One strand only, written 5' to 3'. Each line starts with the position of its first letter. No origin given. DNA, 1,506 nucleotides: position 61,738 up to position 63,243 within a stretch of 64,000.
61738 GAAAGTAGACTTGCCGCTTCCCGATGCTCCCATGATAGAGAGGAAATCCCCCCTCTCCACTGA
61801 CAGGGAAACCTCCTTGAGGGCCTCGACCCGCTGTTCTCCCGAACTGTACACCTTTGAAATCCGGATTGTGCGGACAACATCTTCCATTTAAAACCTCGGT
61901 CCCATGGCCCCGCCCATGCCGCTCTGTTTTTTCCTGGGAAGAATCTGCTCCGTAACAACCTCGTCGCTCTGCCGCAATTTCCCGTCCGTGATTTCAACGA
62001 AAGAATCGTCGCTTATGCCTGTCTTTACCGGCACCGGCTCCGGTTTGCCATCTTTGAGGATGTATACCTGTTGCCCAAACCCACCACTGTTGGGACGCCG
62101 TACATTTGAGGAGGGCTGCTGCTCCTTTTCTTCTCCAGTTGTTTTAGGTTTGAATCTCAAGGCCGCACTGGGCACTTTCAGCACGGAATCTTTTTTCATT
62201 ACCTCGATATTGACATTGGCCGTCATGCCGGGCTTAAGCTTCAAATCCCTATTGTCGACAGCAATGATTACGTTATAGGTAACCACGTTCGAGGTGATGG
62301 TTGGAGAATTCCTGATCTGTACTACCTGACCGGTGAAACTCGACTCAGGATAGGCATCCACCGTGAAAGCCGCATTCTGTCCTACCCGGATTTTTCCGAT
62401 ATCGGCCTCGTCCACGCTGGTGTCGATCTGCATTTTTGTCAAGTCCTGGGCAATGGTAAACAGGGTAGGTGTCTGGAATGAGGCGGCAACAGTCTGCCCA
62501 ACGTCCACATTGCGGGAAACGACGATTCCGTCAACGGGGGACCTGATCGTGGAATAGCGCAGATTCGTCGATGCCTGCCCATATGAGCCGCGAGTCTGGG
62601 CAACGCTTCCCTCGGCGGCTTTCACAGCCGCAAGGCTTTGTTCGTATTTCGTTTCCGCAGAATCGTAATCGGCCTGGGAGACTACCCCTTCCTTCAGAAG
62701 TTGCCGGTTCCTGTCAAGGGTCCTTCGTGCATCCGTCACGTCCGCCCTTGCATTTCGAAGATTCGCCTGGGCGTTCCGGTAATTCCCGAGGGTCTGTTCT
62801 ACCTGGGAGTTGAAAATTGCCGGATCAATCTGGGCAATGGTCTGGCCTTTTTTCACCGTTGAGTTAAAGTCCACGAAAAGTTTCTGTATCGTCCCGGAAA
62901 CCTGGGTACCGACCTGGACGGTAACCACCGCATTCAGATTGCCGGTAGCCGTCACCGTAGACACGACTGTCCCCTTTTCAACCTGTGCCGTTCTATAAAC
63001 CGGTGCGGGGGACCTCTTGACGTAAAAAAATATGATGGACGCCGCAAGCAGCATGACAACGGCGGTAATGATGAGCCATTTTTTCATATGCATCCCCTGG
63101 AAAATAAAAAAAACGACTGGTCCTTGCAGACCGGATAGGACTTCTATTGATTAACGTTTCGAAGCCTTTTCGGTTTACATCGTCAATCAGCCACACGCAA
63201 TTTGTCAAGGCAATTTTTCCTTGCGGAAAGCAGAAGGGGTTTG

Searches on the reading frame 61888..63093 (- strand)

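Call 75: search_protein_families(library=pfam, proteins=[window:61888-63093:-], max_evalue=0.00001)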
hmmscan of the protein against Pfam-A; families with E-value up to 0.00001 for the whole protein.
window:61888-63093:- (401 aa): 3 families
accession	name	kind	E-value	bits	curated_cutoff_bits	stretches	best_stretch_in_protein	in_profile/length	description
PF16576.10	HlyD_D23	-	4.1e-25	88.8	30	1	53-292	14-214/214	Barrel-sandwich domain of CusB or HlyD membrane-fusion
PF13437.12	HlyD_3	-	1.5e-16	61.5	22.2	1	182-289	1-106/106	HlyD family secretion protein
PF02321.23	OEP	-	8.7e-06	26.1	22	0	96-167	107-178/187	Outer membrane efflux protein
